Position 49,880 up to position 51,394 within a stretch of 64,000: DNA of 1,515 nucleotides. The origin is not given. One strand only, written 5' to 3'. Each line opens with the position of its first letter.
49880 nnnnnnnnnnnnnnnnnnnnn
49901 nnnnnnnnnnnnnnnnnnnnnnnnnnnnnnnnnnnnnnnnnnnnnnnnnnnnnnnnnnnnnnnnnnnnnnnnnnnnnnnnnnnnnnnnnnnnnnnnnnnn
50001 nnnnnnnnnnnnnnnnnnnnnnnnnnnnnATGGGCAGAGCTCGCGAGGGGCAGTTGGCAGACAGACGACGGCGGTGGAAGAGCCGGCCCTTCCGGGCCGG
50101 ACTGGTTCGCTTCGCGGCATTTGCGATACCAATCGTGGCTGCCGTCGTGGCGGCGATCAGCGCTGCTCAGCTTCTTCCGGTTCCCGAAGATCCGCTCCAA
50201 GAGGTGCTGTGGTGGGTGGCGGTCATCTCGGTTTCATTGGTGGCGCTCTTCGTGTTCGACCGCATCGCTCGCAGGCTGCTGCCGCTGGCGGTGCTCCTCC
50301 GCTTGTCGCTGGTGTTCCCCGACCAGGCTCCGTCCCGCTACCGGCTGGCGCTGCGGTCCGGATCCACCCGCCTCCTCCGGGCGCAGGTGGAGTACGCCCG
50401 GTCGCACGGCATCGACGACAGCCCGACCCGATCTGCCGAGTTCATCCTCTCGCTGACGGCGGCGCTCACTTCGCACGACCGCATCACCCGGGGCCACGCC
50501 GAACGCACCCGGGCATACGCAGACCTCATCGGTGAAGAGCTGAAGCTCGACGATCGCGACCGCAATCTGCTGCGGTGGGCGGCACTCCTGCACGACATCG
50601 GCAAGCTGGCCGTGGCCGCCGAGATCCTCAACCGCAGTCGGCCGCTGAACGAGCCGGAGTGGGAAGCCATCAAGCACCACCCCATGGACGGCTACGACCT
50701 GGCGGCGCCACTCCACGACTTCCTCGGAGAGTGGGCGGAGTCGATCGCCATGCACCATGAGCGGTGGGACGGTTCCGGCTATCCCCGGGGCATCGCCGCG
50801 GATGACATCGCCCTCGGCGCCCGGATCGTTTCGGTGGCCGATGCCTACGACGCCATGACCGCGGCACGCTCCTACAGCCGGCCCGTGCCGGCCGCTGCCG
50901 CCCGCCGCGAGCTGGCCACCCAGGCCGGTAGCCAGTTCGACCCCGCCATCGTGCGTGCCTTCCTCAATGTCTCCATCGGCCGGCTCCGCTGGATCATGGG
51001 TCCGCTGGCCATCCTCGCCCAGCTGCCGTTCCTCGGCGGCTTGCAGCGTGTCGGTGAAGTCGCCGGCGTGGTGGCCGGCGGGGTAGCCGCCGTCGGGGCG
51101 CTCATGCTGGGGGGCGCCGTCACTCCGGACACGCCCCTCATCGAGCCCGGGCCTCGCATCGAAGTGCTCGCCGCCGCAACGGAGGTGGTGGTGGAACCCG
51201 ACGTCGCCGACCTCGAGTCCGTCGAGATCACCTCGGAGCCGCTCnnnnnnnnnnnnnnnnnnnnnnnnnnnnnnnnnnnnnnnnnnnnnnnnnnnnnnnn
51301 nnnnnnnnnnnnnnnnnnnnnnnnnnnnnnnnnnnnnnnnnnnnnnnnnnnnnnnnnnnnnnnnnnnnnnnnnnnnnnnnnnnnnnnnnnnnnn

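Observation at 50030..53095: HD-GYP c-di-GMP-phosphodiesterase-type domain embedded in a membrane protein that carries a mucin-like Thr linker and cadherin-like modules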

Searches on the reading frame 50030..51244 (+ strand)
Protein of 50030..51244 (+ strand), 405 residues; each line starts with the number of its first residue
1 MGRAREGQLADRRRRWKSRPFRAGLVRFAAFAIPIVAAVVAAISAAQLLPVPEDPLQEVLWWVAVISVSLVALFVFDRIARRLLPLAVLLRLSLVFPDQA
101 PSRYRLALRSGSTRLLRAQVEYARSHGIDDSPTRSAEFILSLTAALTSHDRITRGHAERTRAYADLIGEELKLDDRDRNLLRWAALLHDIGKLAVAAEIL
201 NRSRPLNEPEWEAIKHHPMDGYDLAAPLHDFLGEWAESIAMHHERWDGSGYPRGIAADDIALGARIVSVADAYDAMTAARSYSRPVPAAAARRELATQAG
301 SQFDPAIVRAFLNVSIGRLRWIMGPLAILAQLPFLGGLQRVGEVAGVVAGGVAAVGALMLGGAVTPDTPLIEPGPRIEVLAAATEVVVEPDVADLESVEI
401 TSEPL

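Call 31: predict_structure(alignment_id=A2)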
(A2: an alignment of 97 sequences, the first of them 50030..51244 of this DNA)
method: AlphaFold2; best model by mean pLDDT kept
length: 405 residues; sequences in the alignment: 97
mean_pLDDT: 79.9   pTM: 0.72
mean pLDDT of the five models: 79.9, 79.6, 77.0, 76.4, 76.1
residues with pLDDT >= 90: 197; 70-90: 76; 50-70: 92; < 50: 40
segments of 3 or more residues with pLDDT < 50: 95-97, 341-343, 364-389, 402-405
pLDDT, mean of each block of 10 residues (from residue 1): 63 68 90 95 98 96 96 95 81 57 68 70 68 74 85 88 94 93 95 94 93 96 90 95 96 96 98 93 90 97 98 81 69 57 51 61 46 42 41 55 48
secondary structure, 60 per line:
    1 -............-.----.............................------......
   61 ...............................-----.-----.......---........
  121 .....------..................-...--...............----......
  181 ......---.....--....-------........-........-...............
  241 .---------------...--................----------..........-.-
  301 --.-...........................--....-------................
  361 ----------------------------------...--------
elements in order: H2-13 H20-48 H55-91 H103-109 H113-125 H132-149 H156-170 H175-186 H190-194 H197-200 H208-215 H217-224 H226-241 H262-277 H288-297 H305-331 H334-337 H345-360

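Call 34: fold_search(model_id=the predicted structure, library=pdb)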
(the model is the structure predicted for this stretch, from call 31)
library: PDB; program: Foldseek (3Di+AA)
matches with E <= 10: 82; with E <= 0.001: 15
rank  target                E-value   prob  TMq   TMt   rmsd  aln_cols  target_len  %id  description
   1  4r8z_B                6.2e-10  1.00  0.41  0.74   2.9       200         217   36  Crystal Structure of PA4781 HD-GYP domain from Pseudomonas aeruginosa at 2.2A resolution showing a bi-metallic Ni ion  (released 2015-03-04)
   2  4r8z_A                1.0e-09  1.00  0.40  0.71   3.2       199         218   35  Crystal Structure of PA4781 HD-GYP domain from Pseudomonas aeruginosa at 2.2A resolution showing a bi-metallic Ni ion  (released 2015-03-04)
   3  9rbz_A                1.9e-09  1.00  0.40  0.76   7.6       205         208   25  DvhD, HD-GYP domain, c-di-GMP-bound (released 2026-03-04)
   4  9rbz_B                3.1e-09  1.00  0.41  0.78   6.8       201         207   25  DvhD, HD-GYP domain, c-di-GMP-bound (released 2026-03-04)
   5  4mcw_A                4.8e-09  1.00  0.41  0.46  11.5       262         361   27  Crystal structure of a HD-GYP domain (a cyclic-di-GMP phosphodiesterase) containing a tri-nuclear metal centre (released 2014-02-19)
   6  4mcw_B                5.7e-09  1.00  0.42  0.46  12.8       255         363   27  Crystal structure of a HD-GYP domain (a cyclic-di-GMP phosphodiesterase) containing a tri-nuclear metal centre (released 2014-02-19)
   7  9rbz_C                1.0e-08  1.00  0.39  0.74   4.2       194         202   25  DvhD, HD-GYP domain, c-di-GMP-bound (released 2026-03-04)
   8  9rbz_D                1.1e-08  1.00  0.41  0.78   7.3       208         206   25  DvhD, HD-GYP domain, c-di-GMP-bound (released 2026-03-04)
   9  9rc0                  1.7e-05  1.00  0.33  0.45   7.7       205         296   22  DvhD, PAS/HD-GYP domains (released 2026-03-04)
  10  3tmb_B                4.5e-05  1.00  0.36  0.45   8.3       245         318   18  Bd1817, a HDG"Y"P protein from Bdellovibrio bacteriovorus (released 2011-10-19)
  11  3tm8_B                1.2e-04  1.00  0.36  0.46   8.0       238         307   18  Bd1817, a HDG"Y"P protein from Bdellovibrio bacteriovorus (released 2011-10-19)
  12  5z7c                  1.6e-04  1.00  0.32  0.31  12.6       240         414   20  crystal structure of cyclic GMP-AMP specifc phosphodiesterases in V.cholerae (V-cGAP3) (released 2019-01-02)
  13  3tm8_A                1.8e-04  1.00  0.36  0.46   8.0       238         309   18  Bd1817, a HDG"Y"P protein from Bdellovibrio bacteriovorus (released 2011-10-19)
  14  3tmc_A                2.4e-04  1.00  0.36  0.47   7.0       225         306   19  Bd1817, a HDG"Y"P protein from Bdellovibrio bacteriovorus (released 2011-10-19)
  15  3tmd                  3.0e-04  1.00  0.35  0.45   7.6       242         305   19  Bd1817, a HDG"Y"P protein from Bdellovibrio bacteriovorus (released 2011-10-19)
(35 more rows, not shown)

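Call 46: find_related_loci(query=window:50030-51244:+, collection=genome_contigs, flank=6000)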
Query window:50030-51244:+ (405 aa) in genome_contigs; peptide patterns used: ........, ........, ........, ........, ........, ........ (x = any residue, [..] = any of these).
600 stretches matched a pattern (row limit reached: there are more); 568 encode a relative of the query (tblastn E <= 1e-3); the best 80 are kept; 80 distinct loci.
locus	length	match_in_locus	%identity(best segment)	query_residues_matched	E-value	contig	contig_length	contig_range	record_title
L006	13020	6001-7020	51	2-344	5e-100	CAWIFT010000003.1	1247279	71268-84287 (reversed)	MAG: uncultured Actinomycetes bacterium isolate MFD01872.bin.1.276 genome assembly, contig: contig_41385, whole genome s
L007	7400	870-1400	44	137-314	4e-43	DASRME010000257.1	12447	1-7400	MAG TPA_asm: Atribacterota bacterium isolate SMAG_U10207 k141_25503, whole genome shotgun sequence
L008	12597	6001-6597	43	115-314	3e-43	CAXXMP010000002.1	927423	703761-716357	MAG: uncultured Pygmaiobacter sp. isolate ab326b93-8740-4076-8c40-45ee24942a32 genome assembly, contig: contig_2, whole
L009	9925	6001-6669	38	84-315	6e-43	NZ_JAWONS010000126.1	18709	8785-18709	Clostridium boliviensis strain E-1 contig00039, whole genome shotgun sequence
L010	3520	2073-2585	47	142-313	4e-43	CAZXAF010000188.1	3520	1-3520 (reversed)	MAG TPA_asm: uncultured Dehalococcoidia bacterium isolate SRP214966_co4_321 genome assembly, contig: NODE_47306_length_3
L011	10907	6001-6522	43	139-312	1e-42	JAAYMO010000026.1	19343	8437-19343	MAG: Clostridiales bacterium isolate AS20ysBPTH_38 8921_AS20, whole genome shotgun sequence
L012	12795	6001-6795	36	53-313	3e-42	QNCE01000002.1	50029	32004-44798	MAG: Candidatus Omnitrophota bacterium isolate B7_G16 B7_Guay16_scaffold_00157, whole genome shotgun sequence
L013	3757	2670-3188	43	139-312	5e-42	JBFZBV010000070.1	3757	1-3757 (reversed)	MAG: Planctomycetota bacterium isolate PPR_0505 k121_837451, whole genome shotgun sequence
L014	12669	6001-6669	38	84-315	6e-42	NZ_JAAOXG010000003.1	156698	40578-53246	Lacrimispora defluvii strain PI-S10-B5A B5A_0013, whole genome shotgun sequence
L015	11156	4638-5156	41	141-314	2e-41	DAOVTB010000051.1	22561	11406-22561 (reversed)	MAG TPA_asm: Candidatus Muiribacteriota bacterium isolate CSMAG_1642 CSMAG_1642_k141_4010657_length_22561_cov_10.0000, w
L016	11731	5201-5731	41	137-314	7e-41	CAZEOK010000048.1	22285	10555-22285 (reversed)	MAG TPA_asm: uncultured bacterium isolate binchicken_co232_174 genome assembly, contig: NODE_4362_length_22285_cov_5.530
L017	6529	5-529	40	139-314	4e-41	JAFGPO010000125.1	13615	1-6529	MAG: candidate division WOR-3 bacterium isolate Zod_Metabat.699 k87_11309727, whole genome shotgun sequence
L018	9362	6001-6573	44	137-328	2e-40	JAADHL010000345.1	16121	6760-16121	MAG: Deltaproteobacteria bacterium isolate M_MetaBat.191 contig-127_12515, whole genome shotgun sequence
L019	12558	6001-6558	42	126-312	2e-40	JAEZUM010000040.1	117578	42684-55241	MAG: Bacillota bacterium isolate OH_PDB_89 k127_355264, whole genome shotgun sequence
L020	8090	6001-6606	39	117-314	1e-40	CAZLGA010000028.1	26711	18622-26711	MAG TPA_asm: uncultured bacterium isolate binchicken_co40_5 genome assembly, contig: NODE_1189_length_26711_cov_17.96271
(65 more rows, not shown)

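Call 47: search_protein_representatives(protein=window:50030-51244:+)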
Query: 405 residues. Proteins with E-value up to 0.001 (for the whole library): 115043; up to 1e-10: 86817; up to 1e-30: 7254. The best 150 are listed.
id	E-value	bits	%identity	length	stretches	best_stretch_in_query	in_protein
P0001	1.7e-256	866.8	100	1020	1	1-405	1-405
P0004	1.3e-133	462.3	62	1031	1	15-367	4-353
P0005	1.3e-124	432.6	59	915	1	14-363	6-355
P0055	8.4e-124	429.9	55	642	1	14-366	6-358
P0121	1.0e-120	419.8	54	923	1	14-365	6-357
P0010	3.0e-120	418.2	57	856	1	14-363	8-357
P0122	1.3e-114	399.7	43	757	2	12-365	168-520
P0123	1.7e-114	399.3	56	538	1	13-391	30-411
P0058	8.0e-114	397.1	54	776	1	15-390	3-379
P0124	3.1e-112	391.9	52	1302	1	12-369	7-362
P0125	3.4e-111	388.4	52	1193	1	10-387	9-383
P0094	6.7e-111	387.5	52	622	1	13-382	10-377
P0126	2.6e-110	385.5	54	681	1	10-365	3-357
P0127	3.6e-110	385.1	51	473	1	14-389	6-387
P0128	6.0e-110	384.3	51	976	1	27-395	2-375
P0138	1.2e-106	373.5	53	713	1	14-361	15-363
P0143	2.5e-105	369.1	51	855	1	14-372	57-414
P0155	3.1e-104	365.5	52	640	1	15-365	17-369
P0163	3.8e-103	361.9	48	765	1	13-391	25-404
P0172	1.1e-101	357.1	47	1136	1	14-375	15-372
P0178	3.3e-101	355.6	48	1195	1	24-384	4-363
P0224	1.4e-98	347.0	49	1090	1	11-364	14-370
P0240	1.0e-97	344.1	48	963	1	14-369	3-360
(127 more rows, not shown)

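Call 50: search_protein_families(library=pfam, proteins=[P0124, P0172, P0178, P0224, P0240, P0143, P0163, P0122, P0138, P0155], max_evalue=0.001)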
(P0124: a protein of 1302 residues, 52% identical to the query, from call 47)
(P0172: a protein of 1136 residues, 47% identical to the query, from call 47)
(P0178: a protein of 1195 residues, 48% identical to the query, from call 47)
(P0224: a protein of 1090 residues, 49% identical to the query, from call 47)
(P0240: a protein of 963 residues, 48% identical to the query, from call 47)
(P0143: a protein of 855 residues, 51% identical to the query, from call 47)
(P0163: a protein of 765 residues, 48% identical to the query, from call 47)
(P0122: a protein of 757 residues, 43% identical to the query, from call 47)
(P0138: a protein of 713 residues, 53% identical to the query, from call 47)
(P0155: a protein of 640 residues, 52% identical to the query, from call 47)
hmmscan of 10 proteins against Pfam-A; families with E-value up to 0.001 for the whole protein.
P0124 (1302 aa): 16 families
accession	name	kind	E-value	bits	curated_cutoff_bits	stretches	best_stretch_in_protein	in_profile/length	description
PF13487.12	HD_5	-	7.6e-38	130.3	27.2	1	140-302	6-170/170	HD domain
PF19077.6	Big_13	-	7.8e-31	107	27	1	1136-1207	25-99/102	Bacterial Ig-like domain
PF01966.28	HD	-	2.1e-20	73.5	22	1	150-271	3-116/116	HD domain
PF24421.1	Ig_J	-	7.4e-15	55.4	29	0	877-935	40-101/104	Tip attachment protein J, Ig-like domain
PF17936.7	Big_6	-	2.6e-12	47.3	27.6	0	1146-1204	21-79/83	Bacterial Ig domain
PF13750.12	Big_3_3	-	4.3e-08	33.4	27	0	538-582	6-50/157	Bacterial Ig-like domain (group 3)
PF12245.14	Big_3_2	-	9.6e-08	32.7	23.3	0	637-664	94-121/122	Bacterial Ig-like domain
PF22352.2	K319L-like_PKD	-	3.4e-07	30.6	27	0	535-565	48-78/84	K319L-like, PKD domain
PF05079.17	DUF680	-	1e-06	29.7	24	0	997-1013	17-33/60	Protein of unknown function (DUF680)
PF20164.4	GspA_SrpA_N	-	8.7e-06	26.6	27.4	0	629-662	78-111/117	GspA/SrpA SigLec-like domain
PF14352.11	DUF4402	-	5.3e-05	24.3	25.2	0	510-573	26-85/129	Domain of unknown function (DUF4402)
PF16389.11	DUF4998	-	9.5e-05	22.5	29.1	0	1181-1203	82-104/199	Domain of unknown function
PF07495.19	Y_Y_Y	-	0.00013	22.2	26.6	0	908-928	36-56/65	Y_Y_Y domain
PF14230.11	DUF4333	-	0.00045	20.8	27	0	1054-1069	49-64/78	Domain of unknown function (DUF4333)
PF24893.1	DUF7743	-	0.00046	20.3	27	0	1185-1217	74-106/120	Domain of unknown function (DUF7743)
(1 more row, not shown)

P0172 (1136 aa): 5 families
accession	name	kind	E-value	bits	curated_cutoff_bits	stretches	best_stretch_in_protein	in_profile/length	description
PF13487.12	HD_5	-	2.7e-36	125.3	27.2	1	144-308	4-170/170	HD domain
PF17803.7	Cadherin_4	-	3.4e-21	76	25.1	3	553-611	2-61/71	Bacterial cadherin-like domain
PF17963.7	Big_9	-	5.3e-19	69.3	23.6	2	562-641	1-79/89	Bacterial Ig domain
PF01966.28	HD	-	2e-17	64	22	1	156-277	3-116/116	HD domain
PF17892.7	Cadherin_5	-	1e-16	61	26.5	3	561-637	1-82/98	Cadherin-like domain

P0178 (1195 aa): 6 families
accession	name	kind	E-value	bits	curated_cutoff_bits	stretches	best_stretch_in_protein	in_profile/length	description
PF00041.27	fn3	-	2e-86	284.8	25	8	618-703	2-80/84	Fibronectin type III domain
PF13487.12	HD_5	-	4.5e-39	134.4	27.2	1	125-287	6-170/170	HD domain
PF25059.1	FN3_DSCAM-DSCAML_C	-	1e-22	80.7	39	0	1055-1091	38-72/89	DSCAM/DSCAML C-terminal Fn3-like domain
PF01966.28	HD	-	3.9e-21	75.9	22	1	135-255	3-115/116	HD domain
PF16656.11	Pur_ac_phosph_N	-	7e-19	68.6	30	1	1015-1091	9-86/93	Purple acid Phosphatase, N-terminal domain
PF25300.1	Fn3_Dep-1_3rd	-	1e-05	25.8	26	0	728-788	8-70/85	Dep-1 third Fn3-like domain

P0224 (1090 aa): 11 families
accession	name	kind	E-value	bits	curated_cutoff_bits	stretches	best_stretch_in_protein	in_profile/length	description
PF00041.27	fn3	-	2.6e-59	197.8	25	5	611-697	3-81/84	Fibronectin type III domain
PF13487.12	HD_5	-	5.2e-37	127.6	27.2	1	149-309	7-169/170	HD domain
PF25059.1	FN3_DSCAM-DSCAML_C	-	4.7e-18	65.7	39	0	564-614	37-89/89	DSCAM/DSCAML C-terminal Fn3-like domain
PF01966.28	HD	-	7.2e-18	65.4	22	1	158-279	3-116/116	HD domain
PF16656.11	Pur_ac_phosph_N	-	1.4e-10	42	30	0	622-691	11-86/93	Purple acid Phosphatase, N-terminal domain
PF25300.1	Fn3_Dep-1_3rd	-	2e-07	31.2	26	0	623-694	10-81/85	Dep-1 third Fn3-like domain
PF23148.1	Gp77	-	1e-06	29.6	27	0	817-879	10-74/84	Podophage GP4 fiber-tail adaptor protein gp77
PF10179.15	NDNF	-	7.2e-06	26.5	27.3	0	664-687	88-111/127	Neuron-derived neurotrophic factor, first Fn(III) domain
PF22352.2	K319L-like_PKD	-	3e-05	24.4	27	0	662-692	47-76/84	K319L-like, PKD domain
PF19433.5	NDNF_C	-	0.00015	21.7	26.5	0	662-691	132-161/175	Neuron-derived Neurotrophic Factor C-terminal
PF16893.11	fn3_2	-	0.0002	21.9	27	0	851-880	50-79/89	Fibronectin type III domain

P0240 (963 aa): 5 families
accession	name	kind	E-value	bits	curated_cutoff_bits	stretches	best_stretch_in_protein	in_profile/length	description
PF13487.12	HD_5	-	3.5e-32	111.9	27.2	1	133-296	5-170/170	HD domain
PF01966.28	HD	-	1.3e-17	64.6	22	1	144-263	3-114/116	HD domain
PF00932.25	LTD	-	4.7e-17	62.8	34.3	1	811-907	5-105/109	Lamin Tail Domain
PF17963.7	Big_9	-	3.3e-12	47.6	23.6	1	440-522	3-89/89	Bacterial Ig domain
PF16184.11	Cadherin_3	-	5.9e-05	23.4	25.5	1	484-522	67-105/106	Cadherin-like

P0143 (855 aa): 4 families
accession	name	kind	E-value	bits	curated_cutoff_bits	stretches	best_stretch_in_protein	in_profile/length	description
PF00041.27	fn3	-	4.1e-34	117.1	25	3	767-850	2-81/84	Fibronectin type III domain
PF13487.12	HD_5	-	5.2e-32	111.4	27.2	1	188-350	6-170/170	HD domain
PF01966.28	HD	-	1.6e-18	67.6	22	1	199-319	4-116/116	HD domain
PF25059.1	FN3_DSCAM-DSCAML_C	-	1.6e-08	35.2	39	0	790-843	15-70/89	DSCAM/DSCAML C-terminal Fn3-like domain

P0163 (765 aa): 6 families
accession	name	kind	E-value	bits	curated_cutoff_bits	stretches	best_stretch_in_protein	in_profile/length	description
PF13487.12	HD_5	-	6.3e-39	133.9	27.2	1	157-319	6-170/170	HD domain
PF00805.28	Pentapeptide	-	1.1e-24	86.1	20.2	4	537-575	2-40/40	Pentapeptide repeats (8 copies)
PF13599.13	Pentapeptide_4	-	5e-17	62.2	38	1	646-714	6-74/78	Pentapeptide repeat region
PF01966.28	HD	-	7.9e-16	58.8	22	1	168-286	4-114/116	HD domain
PF13576.12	Pentapeptide_3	-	2.5e-10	40.8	27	0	644-687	2-48/48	Pentapeptide repeats (9 copies)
PF23894.2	LD_SV2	-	0.00091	20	29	0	645-710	24-89/92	SV2A/B/C luminal domain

P0122 (757 aa): 2 families
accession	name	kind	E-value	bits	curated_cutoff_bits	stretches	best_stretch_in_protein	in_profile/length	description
PF13487.12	HD_5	-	4.5e-40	137.6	27.2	1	301-463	6-170/170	HD domain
PF01966.28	HD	-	5.9e-19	68.9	22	1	311-430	3-114/116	HD domain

P0138 (713 aa): 3 families
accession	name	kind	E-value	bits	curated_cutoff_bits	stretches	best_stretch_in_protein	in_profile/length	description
PF13487.12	HD_5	-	1.1e-34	120.1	27.2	1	146-308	6-170/170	HD domain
PF01966.28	HD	-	8.8e-19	68.3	22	1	156-277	3-116/116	HD domain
PF00041.27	fn3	-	6.4e-12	46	25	1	459-543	2-82/84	Fibronectin type III domain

P0155 (640 aa): 2 families
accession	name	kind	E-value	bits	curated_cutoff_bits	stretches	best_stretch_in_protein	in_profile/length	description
PF13487.12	HD_5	-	8e-32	110.8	27.2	1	147-309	6-170/170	HD domain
PF01966.28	HD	-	4.1e-21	75.9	22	1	157-278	3-116/116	HD domain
